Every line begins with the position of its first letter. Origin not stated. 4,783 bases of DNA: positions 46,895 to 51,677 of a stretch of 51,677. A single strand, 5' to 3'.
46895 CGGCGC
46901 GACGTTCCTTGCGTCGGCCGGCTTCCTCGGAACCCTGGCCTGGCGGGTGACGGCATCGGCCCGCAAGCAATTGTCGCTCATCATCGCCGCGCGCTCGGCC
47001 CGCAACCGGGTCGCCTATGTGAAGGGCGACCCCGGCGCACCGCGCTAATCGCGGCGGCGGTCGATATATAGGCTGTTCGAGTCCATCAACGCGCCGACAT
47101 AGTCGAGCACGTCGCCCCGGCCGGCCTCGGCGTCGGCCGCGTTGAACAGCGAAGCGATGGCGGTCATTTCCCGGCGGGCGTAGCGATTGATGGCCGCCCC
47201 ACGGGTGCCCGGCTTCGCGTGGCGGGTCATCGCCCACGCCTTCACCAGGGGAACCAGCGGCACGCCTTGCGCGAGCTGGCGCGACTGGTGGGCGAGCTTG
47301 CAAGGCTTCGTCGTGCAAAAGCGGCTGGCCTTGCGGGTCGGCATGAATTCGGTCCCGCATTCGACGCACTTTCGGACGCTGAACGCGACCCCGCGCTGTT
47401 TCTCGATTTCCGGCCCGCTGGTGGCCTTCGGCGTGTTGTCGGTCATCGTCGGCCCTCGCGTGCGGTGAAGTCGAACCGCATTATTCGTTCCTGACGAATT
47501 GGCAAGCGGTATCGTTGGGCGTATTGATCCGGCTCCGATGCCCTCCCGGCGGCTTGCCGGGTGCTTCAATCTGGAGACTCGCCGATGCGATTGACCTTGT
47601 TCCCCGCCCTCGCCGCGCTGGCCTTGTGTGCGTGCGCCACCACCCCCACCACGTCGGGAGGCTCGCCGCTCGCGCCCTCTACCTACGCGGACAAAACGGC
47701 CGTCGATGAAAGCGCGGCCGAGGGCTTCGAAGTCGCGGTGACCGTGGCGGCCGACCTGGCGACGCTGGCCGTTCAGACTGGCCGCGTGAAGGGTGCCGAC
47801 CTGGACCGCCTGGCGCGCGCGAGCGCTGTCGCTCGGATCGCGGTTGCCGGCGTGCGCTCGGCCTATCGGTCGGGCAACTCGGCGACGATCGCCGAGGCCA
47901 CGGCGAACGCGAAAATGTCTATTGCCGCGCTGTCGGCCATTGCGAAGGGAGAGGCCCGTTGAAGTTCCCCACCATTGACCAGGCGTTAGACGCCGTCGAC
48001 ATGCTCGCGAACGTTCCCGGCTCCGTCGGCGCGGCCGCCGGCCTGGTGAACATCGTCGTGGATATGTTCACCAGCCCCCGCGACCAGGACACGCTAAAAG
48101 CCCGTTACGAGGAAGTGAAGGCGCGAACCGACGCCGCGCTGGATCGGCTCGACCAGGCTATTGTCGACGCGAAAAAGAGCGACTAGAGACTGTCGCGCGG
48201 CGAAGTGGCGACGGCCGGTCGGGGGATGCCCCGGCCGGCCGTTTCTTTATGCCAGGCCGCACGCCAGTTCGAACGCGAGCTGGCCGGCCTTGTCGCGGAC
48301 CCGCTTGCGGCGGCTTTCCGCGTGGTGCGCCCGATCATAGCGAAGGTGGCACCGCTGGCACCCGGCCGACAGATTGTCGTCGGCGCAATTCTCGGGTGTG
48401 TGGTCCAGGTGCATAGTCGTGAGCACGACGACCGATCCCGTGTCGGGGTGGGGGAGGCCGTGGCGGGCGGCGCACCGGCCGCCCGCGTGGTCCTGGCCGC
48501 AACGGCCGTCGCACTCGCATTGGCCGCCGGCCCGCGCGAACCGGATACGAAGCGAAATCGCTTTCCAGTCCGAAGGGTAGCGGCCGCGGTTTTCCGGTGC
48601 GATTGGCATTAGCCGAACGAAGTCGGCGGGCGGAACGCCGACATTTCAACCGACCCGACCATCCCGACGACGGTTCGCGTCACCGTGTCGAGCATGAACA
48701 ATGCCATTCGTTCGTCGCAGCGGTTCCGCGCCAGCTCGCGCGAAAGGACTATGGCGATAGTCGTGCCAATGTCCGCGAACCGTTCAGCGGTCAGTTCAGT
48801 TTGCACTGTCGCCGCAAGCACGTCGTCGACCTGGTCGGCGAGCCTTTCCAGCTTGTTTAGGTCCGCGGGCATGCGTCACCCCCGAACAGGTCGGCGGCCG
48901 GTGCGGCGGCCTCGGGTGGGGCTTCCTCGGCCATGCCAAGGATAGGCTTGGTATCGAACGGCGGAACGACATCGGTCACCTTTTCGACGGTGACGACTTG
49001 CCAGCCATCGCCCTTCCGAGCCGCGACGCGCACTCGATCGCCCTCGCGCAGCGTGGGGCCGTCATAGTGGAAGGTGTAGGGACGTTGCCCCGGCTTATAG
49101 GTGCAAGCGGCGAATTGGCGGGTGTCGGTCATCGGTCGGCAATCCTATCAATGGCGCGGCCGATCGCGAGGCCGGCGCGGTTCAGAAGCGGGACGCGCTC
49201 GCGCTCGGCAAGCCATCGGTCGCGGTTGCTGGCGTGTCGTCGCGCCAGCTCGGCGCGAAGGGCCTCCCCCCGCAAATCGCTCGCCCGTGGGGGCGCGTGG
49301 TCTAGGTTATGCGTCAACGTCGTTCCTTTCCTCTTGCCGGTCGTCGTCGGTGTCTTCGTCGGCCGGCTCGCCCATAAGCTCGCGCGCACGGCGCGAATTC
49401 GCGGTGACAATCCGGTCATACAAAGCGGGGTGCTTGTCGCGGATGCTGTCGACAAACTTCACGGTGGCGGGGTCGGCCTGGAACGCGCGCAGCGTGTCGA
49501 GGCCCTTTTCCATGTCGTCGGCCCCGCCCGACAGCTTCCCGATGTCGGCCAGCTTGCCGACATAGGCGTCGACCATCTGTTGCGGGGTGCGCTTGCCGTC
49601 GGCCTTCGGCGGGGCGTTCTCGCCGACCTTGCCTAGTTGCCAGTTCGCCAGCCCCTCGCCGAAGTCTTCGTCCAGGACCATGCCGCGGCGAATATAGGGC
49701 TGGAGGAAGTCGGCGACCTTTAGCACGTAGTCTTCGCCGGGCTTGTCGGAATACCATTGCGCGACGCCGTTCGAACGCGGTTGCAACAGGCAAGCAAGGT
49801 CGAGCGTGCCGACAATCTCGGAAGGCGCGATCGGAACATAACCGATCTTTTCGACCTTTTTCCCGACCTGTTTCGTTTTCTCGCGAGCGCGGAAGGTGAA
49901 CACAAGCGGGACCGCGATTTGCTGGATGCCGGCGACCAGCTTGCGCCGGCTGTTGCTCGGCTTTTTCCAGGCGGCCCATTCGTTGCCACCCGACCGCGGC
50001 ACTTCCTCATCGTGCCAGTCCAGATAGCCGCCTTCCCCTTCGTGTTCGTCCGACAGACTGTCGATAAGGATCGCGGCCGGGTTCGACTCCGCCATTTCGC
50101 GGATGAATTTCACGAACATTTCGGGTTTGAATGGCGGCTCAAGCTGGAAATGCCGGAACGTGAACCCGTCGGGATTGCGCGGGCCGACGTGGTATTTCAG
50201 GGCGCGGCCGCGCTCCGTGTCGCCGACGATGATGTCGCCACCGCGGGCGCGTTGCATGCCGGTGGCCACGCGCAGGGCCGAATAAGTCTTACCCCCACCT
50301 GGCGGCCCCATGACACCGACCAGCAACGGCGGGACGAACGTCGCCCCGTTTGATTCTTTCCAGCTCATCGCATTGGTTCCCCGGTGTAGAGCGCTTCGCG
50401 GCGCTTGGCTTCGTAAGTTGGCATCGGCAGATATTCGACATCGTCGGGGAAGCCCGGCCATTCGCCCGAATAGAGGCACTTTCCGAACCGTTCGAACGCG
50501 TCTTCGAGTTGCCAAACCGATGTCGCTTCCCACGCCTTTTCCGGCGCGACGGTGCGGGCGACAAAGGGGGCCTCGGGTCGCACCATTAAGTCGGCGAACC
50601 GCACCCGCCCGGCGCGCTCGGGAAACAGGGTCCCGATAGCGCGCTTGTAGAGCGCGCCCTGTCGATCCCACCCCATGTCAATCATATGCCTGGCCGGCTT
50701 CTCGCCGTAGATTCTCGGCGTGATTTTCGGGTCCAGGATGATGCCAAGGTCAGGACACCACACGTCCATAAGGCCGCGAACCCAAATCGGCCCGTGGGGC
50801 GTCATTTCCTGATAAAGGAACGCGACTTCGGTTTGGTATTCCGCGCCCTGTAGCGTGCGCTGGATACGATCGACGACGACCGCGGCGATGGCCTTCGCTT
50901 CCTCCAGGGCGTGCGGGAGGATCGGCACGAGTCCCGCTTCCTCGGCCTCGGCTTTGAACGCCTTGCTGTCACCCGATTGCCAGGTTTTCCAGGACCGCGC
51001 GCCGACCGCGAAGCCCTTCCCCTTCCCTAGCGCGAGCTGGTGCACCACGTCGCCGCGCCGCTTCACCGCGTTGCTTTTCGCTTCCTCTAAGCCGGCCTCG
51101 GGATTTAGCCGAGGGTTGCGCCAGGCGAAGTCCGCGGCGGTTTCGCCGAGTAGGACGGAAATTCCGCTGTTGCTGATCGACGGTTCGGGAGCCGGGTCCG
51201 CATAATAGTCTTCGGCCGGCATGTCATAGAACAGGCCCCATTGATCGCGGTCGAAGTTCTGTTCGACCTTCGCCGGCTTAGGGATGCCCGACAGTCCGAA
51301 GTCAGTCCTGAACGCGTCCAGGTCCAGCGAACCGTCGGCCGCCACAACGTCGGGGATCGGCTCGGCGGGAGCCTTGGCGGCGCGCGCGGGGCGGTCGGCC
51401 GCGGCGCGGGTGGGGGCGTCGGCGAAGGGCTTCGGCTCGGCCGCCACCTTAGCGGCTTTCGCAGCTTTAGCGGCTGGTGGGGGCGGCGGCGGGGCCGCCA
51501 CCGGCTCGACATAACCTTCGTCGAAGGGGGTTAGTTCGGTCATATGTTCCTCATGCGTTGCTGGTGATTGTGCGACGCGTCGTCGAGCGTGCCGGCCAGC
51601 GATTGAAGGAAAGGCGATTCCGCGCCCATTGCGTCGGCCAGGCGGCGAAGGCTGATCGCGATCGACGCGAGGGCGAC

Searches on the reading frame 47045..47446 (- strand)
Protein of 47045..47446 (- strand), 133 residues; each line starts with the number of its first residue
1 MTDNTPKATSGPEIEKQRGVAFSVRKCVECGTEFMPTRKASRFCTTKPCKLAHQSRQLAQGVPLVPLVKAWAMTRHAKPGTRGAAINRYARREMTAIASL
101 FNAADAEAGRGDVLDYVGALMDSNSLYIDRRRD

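Call 44: search_protein_families(library=ncbifam, max_evalue=0.1, proteins=[window:47045-47446:-])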
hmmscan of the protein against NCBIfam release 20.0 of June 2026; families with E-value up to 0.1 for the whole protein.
window:47045-47446:- (133 aa): 0 families

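Call 48: search_protein_families(library=phrogs, max_evalue=0.001, proteins=[window:47045-47446:-])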
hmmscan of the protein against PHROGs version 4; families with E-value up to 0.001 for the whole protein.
window:47045-47446:- (133 aa): 3 families
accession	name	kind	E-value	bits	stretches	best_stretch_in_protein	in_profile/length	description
phrog_20494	-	unknown function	1.3e-11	45.9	1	25-131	6-104/115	-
phrog_1333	-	unknown function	2e-05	25.7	1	16-60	92-136/166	-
phrog_8273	-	unknown function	0.00098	20.1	0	16-57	173-212/216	-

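Call 73: search_protein_families(library=pfam, max_evalue=1, proteins=[window:47045-47446:-])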
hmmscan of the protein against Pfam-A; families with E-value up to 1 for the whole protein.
window:47045-47446:- (133 aa): 2 families
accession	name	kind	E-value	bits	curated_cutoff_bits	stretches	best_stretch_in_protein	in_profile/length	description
PF14952.11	zf-tcix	-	0.038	14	31.2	1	23-51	9-34/42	Putative treble-clef, zinc-finger, Zn-binding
PF18716.7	VATC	-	0.61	10.4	26.6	0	24-59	3-41/43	Vms1-associating treble clef domain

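Call 103: find_related_loci(query=window:47045-47446:-, collection=viral_contigs, flank=3000)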
Query window:47045-47446:- (133 aa) in viral_contigs; peptide patterns used: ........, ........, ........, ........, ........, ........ (x = any residue, [..] = any of these).
11 stretches matched a pattern; 1 encode a relative of the query (tblastn E <= 1e-3); 1 distinct loci.
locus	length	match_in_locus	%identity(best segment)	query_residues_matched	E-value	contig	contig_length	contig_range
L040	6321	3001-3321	54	25-132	3e-38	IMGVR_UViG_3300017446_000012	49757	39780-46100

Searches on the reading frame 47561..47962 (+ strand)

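Call 73: search_protein_families(library=pfam, max_evalue=1, proteins=[window:47561-47962:+])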
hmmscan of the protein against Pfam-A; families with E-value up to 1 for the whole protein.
window:47561-47962:+ (133 aa): 1 family
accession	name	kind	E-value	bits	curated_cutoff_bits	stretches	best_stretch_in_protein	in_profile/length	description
PF20101.4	DUF6491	-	0.72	10.3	27.5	0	10-47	3-41/138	Family of unknown function (DUF6491)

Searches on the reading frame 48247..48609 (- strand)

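Call 21: search_protein_families(library=pfam, max_evalue=0.01, proteins=[window:48247-48609:-])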
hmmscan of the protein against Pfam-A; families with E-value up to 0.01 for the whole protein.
window:48247-48609:- (120 aa): 0 families

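Call 48: search_protein_families(library=phrogs, max_evalue=0.001, proteins=[window:48247-48609:-])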
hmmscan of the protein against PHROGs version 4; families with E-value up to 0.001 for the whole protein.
window:48247-48609:- (120 aa): 1 family
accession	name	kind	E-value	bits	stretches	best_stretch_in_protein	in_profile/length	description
phrog_1571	-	DNA, RNA and nucleotide metabolism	7.7e-40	136.7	1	5-108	2-110/128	HNH endonuclease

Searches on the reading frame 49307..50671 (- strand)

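Call 21: search_protein_families(library=pfam, max_evalue=0.01, proteins=[window:49307-50671:-])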
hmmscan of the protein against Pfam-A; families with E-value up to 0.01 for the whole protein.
window:49307-50671:- (454 aa): 1 family
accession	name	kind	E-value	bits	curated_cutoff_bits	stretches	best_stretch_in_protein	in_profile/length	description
PF13479.12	AAA_24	-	8e-09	36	27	1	118-287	5-159/195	AAA domain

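Call 48: search_protein_families(library=phrogs, max_evalue=0.001, proteins=[window:49307-50671:-])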
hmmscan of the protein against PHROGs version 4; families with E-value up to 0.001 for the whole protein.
window:49307-50671:- (454 aa): 1 family
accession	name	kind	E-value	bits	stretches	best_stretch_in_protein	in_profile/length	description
phrog_1366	-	unknown function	4.6e-35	122.6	1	116-282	15-180/307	-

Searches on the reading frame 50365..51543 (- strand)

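Call 21: search_protein_families(library=pfam, max_evalue=0.01, proteins=[window:50365-51543:-])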
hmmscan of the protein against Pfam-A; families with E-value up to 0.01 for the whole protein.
window:50365-51543:- (392 aa): 0 families

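Call 48: search_protein_families(library=phrogs, max_evalue=0.001, proteins=[window:50365-51543:-])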
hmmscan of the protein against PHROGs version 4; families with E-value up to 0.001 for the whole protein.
window:50365-51543:- (392 aa): 1 family
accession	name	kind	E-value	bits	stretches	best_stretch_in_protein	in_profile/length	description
phrog_412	-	DNA, RNA and nucleotide metabolism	8.3e-31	108.7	1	95-385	131-413/440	exonuclease VIII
